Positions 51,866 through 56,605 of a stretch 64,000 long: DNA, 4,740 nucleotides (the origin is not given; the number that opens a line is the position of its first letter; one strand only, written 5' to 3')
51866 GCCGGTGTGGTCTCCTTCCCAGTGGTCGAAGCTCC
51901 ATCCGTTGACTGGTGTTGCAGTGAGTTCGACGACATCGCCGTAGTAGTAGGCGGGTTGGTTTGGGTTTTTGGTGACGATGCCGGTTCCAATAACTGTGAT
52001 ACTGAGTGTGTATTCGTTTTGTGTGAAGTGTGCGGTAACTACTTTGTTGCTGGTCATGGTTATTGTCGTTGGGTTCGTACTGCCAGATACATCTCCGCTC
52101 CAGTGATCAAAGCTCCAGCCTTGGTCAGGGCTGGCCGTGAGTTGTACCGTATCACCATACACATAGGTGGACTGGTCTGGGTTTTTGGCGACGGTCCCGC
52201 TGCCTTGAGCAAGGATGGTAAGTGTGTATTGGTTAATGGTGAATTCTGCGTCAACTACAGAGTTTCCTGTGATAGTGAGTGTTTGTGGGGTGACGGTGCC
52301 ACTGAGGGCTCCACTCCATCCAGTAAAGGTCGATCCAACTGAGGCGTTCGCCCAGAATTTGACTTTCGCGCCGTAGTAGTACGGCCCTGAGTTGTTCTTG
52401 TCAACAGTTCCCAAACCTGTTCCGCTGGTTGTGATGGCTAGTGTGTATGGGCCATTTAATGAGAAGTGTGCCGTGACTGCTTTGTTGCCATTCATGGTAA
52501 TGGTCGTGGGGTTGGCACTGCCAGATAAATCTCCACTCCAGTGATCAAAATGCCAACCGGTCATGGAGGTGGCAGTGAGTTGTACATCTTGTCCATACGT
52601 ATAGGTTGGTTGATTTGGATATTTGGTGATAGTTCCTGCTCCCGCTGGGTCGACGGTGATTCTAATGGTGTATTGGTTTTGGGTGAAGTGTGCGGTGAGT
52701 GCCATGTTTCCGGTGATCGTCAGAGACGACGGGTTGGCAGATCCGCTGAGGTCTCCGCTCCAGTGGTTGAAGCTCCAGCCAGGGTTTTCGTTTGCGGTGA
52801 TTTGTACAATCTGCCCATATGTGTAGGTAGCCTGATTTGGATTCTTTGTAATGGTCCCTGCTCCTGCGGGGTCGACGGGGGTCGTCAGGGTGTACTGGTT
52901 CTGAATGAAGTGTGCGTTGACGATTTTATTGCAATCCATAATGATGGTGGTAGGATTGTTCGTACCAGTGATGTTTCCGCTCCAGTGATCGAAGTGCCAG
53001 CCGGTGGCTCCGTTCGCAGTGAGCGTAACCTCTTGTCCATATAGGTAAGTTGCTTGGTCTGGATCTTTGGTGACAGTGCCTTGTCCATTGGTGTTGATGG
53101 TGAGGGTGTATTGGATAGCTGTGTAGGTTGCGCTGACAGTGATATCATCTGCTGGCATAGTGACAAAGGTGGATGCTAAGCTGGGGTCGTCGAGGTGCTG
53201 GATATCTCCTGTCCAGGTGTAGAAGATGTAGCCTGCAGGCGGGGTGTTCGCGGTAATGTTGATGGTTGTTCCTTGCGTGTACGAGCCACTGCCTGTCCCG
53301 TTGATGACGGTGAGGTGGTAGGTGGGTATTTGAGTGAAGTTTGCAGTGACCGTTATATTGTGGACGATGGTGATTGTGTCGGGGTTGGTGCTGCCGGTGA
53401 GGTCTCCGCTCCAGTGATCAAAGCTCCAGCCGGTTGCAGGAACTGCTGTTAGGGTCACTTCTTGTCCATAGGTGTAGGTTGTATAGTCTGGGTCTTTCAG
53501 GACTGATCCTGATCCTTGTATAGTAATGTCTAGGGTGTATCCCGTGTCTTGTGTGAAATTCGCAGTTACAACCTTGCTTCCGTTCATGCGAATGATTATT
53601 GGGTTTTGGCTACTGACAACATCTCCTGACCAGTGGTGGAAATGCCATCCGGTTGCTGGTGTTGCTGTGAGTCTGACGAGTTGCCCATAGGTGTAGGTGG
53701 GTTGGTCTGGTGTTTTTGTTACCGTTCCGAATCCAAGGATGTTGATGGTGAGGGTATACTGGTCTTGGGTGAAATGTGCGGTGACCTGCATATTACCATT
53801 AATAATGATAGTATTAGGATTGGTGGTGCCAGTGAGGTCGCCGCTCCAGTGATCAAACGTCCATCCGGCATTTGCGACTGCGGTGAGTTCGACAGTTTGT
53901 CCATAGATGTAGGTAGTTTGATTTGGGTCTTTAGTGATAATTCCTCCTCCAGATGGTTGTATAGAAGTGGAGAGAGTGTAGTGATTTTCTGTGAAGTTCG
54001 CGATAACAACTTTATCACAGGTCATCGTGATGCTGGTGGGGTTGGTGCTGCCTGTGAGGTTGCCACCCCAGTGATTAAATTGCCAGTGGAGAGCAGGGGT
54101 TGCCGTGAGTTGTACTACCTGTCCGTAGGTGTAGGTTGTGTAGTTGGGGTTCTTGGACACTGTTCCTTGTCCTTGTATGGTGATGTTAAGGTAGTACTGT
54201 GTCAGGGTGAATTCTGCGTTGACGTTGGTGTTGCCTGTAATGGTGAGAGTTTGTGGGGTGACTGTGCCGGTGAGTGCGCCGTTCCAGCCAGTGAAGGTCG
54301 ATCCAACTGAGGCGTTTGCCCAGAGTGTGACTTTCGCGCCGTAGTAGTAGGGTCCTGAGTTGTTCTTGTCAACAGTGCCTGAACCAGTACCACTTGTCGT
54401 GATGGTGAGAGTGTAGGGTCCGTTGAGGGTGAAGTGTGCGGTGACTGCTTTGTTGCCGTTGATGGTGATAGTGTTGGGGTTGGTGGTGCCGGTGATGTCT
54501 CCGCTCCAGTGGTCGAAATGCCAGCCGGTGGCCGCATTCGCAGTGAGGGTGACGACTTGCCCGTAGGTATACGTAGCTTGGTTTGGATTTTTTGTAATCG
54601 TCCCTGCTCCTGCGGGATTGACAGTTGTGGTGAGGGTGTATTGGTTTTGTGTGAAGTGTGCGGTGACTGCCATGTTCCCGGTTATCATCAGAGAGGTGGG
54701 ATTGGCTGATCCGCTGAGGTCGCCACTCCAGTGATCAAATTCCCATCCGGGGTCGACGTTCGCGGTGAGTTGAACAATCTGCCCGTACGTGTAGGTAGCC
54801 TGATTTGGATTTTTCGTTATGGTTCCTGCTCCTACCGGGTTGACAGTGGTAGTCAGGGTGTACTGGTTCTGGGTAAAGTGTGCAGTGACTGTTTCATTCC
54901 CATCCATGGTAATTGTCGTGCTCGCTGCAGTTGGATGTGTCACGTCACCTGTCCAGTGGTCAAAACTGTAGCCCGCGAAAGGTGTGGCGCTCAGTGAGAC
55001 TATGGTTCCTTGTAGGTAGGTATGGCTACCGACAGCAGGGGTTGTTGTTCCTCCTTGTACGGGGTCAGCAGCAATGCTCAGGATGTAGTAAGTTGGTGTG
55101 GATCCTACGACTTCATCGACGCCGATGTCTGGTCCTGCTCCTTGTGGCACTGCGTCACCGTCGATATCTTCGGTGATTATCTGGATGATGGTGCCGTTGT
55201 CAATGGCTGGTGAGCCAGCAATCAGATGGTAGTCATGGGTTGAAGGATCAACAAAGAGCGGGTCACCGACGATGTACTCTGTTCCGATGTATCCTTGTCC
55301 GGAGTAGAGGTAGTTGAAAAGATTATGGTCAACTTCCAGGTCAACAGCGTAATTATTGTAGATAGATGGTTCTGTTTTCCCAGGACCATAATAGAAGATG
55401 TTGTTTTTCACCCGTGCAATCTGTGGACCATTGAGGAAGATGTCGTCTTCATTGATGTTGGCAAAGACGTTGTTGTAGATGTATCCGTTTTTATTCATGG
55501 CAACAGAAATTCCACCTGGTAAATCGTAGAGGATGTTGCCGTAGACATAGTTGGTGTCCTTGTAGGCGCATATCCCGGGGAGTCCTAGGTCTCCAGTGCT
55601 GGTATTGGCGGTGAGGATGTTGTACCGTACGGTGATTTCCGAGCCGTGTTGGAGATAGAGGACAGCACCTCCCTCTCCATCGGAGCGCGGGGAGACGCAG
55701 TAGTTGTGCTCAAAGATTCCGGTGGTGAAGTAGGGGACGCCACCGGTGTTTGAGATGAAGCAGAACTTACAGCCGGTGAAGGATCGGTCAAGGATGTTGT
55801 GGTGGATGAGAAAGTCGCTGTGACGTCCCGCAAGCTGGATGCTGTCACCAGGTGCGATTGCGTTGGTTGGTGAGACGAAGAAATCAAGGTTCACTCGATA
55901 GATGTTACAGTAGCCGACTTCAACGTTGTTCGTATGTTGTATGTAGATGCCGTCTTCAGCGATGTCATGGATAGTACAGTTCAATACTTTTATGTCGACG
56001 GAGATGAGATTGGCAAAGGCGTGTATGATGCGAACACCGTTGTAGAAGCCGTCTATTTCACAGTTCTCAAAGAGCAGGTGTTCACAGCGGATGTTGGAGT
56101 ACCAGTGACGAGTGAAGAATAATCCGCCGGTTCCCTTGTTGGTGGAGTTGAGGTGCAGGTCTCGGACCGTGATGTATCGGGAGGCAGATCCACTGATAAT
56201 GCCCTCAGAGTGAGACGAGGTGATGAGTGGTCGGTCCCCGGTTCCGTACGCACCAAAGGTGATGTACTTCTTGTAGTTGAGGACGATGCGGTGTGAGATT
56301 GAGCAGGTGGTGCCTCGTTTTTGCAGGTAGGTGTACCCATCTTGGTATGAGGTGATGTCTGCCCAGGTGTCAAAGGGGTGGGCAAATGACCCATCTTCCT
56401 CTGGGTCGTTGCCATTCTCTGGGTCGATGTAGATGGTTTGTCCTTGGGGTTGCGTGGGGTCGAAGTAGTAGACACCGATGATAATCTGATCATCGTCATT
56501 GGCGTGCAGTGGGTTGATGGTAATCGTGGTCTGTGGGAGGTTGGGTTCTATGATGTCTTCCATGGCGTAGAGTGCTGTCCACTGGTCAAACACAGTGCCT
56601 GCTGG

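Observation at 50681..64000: Giant modular surface protein (more than 4,400 aa, 5' end outside the window) built from LamG, four beta-helix modules, about 25 Ig-like repeats, PKD domains and a C-terminal TM anchor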

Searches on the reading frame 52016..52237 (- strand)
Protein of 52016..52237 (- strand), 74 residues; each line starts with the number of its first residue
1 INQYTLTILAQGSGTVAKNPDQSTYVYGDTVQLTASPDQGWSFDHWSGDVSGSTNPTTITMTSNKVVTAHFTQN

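Call 37: search_solved_structures(query=A3, max_evalue=1, show_alignments=1)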
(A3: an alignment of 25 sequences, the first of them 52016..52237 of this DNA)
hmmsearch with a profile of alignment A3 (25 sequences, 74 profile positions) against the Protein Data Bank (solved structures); distinct sequences matched with E-value up to 1: 13.
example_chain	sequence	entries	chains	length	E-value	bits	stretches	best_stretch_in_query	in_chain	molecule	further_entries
6ibh_A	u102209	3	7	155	0.099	15.6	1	10-48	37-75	Auxiliary activity CAZyme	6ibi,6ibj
9spj_V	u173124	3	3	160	0.13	15.2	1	4-72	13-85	60S ribosomal protein L21-A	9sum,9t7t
3rns_A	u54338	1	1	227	0.15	15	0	10-38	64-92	Cupin 2 conserved barrel domain protein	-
2d8h_A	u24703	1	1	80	0.21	14.6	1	19-63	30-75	SH3YL1 protein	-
9lue_D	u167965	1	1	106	0.45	13.5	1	27-52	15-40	NiV S1E2 Fab Light Chain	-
7wp6_L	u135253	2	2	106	0.66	13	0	27-51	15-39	85F7 light chain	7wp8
7ut3_L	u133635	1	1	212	0.68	12.9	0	26-50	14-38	G10C Light chain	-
3zfj_A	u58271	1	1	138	0.68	12.9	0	6-30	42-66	PNEUMOCOCCAL HISTIDINE TRIAD PROTEIN D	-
9cq7_I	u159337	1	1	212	0.74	12.8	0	18-48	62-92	anti TCR variable delta 2 Fab light chain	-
7sjn_E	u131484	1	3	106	0.75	12.8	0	18-49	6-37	Fab15H6.v4 Light Chain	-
4v4b_BQ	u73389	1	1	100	0.83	12.6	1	4-69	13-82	60S ribosomal protein L21-A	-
26de_W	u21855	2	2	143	0.83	12.6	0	19-40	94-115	Structural protein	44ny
3oz9_L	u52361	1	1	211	0.88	12.6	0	28-53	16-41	Fab NC-1 kappa light chain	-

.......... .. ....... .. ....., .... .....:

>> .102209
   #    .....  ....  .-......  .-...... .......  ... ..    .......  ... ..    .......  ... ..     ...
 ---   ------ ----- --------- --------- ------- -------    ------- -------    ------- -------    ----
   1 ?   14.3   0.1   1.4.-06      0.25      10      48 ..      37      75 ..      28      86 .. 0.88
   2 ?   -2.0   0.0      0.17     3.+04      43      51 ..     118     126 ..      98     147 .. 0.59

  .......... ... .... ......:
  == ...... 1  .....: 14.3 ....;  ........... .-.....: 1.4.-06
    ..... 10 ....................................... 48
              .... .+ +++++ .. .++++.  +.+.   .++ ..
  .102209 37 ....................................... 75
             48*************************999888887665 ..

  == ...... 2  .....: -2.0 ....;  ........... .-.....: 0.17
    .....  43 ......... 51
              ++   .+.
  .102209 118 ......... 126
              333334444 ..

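Call 43: predict_structure(alignment_id=A3)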
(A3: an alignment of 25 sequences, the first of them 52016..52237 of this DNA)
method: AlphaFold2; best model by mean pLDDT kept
length: 74 residues; sequences in the alignment: 25
mean_pLDDT: 97.5   pTM: 0.83
mean pLDDT of the five models: 97.5, 97.0, 96.9, 96.7, 94.9
residues with pLDDT >= 90: 73; 70-90: 1; 50-70: 0; < 50: 0
segments of 3 or more residues with pLDDT < 50: none
pLDDT, mean of each block of 10 residues (from residue 1): 95 98 98 99 98 98 98 97
secondary structure, 60 per line:
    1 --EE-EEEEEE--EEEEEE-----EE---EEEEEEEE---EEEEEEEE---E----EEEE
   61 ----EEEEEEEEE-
elements in order: E6-11 E14-19 E30-37 E41-48 E57-60 E65-73
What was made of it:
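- On InlB B-repeat / Flg_new_2: The AF2 model has pLDDT 97.5 and six strands with no helix (call 43).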

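Call 47: fold_search(model_id=the predicted structure, library=pdb)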
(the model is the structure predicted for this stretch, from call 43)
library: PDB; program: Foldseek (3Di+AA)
matches with E <= 10: 263; with E <= 0.001: 0
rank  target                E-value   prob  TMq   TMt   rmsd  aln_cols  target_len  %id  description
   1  4kkd_A                2.9e-01  0.90  0.49  0.13   4.6        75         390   15  The X-ray crystal structure of Mannose-binding lectin-associated serine proteinase-3 reveals the structural basis for  (released 2013-07-03)
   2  6bbt_A                3.5e-01  0.66  0.51  0.18   8.9       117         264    8  Structure of the major pilin protein (T-13) from Streptococcus pyogenes serotype GAS131465 (released 2018-10-24)
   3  7arx_A                3.7e-01  0.82  0.49  0.29   4.8        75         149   15  Crystal structure of the catalytic fragment of masp-1 in complex with SFMI1 (released 2021-11-03)
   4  6bbt_B                4.3e-01  0.47  0.47  0.17   9.0       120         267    8  Structure of the major pilin protein (T-13) from Streptococcus pyogenes serotype GAS131465 (released 2018-10-24)
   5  4aqb_A                4.6e-01  0.84  0.50  0.15   4.7        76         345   16  MBL-Ficolin Associated Protein-1, MAP-1 aka MAP44 (released 2012-08-08)
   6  3gov_A                4.6e-01  0.82  0.49  0.29   4.8        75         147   15  Crystal structure of the catalytic region of human MASP-1 (released 2009-06-09)
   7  4igd                  4.6e-01  0.80  0.48  0.13   4.7        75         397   13  Crystal structure of the zymogen catalytic region of Human MASP-1 (released 2013-02-13)
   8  4kkd_B                5.4e-01  0.80  0.50  0.13   4.6        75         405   15  The X-ray crystal structure of Mannose-binding lectin-associated serine proteinase-3 reveals the structural basis for  (released 2013-07-03)
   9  4djz_A                5.7e-01  0.69  0.48  0.28   4.6        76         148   16  Catalytic fragment of masp-1 in complex with its specific inhibitor developed by directed evolution on sgci scaffold (released 2012-04-25)
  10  10qf                  6.0e-01  0.77  0.56  0.10   6.0        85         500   22  Crystal Structure of Treponema denticola Sialidase (TDE_0471) (released 2026-02-25)
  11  5vl3_T                6.0e-01  0.28  0.38  0.14   9.3        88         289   15  CD22 d1-d3 in complex with therapeutic Fab Epratuzumab (released 2017-10-11)
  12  1zjk                  6.3e-01  0.57  0.46  0.13   4.8        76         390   13  Crystal structure of the zymogen catalytic region of human MASP-2 (released 2005-07-26)
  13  8f5n_A                7.5e-01  0.30  0.45  0.15  10.8       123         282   10  Identification of an Immunodominant region on a Group A Streptococcus T-antigen Reveals Temperature-Dependent Motion i (released 2023-03-08)
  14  8cmt_C                9.8e-01  0.44  0.44  0.14   4.9        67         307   19  Structure of the plasma coagulation Factor XIII A2B2 heterotetrameric complex. (released 2024-09-11)
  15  8cjv_B                1.2e+00  0.41  0.46  0.22   4.2        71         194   15  Structure of bovine CD46 ectodomain (SCR 1-4) (released 2023-07-12)
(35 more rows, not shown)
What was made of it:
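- Tried and rejected: The B-repeat profile against PDB sequences gave nothing significant (call 37), and Foldseek gave nothing significant either (call 47).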

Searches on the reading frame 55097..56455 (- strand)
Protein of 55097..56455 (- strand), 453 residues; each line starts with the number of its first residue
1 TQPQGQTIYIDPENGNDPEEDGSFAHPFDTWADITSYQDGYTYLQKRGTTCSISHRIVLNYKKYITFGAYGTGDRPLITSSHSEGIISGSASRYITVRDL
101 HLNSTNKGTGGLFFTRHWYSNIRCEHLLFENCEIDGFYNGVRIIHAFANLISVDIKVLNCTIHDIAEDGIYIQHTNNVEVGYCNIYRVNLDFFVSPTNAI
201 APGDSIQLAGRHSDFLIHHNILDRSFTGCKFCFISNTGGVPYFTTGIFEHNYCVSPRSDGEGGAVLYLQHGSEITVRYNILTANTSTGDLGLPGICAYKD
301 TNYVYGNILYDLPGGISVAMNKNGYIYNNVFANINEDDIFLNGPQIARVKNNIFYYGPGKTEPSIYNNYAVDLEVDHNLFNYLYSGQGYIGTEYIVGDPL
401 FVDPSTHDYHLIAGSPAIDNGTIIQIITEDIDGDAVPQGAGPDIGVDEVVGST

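Call 29: search_protein_families(library=pfam, proteins=[window:55097-56455:-], max_evalue=0.1)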
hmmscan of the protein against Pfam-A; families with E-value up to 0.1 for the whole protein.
window:55097-56455:- (453 aa): 3 families
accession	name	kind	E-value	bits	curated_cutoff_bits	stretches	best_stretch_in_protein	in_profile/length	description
PF13229.12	Beta_helix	-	1.7e-12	47.7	25.9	2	124-279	31-156/158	Right handed beta helix region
PF05048.19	NosD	-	0.0014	18.6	23.6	1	266-377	41-143/212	Periplasmic copper-binding protein (NosD)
PF06706.16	CTV_P6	-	0.019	15.1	25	1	132-171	3-45/51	Citrus tristeza virus 6-kDa protein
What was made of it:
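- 55097..56455 (-): Beta-helix module 4 (aa 2516-2968), ending in a choice-of-anchor-Q-type motif. Pfam Beta_helix E 1.7e-12 (call 29).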
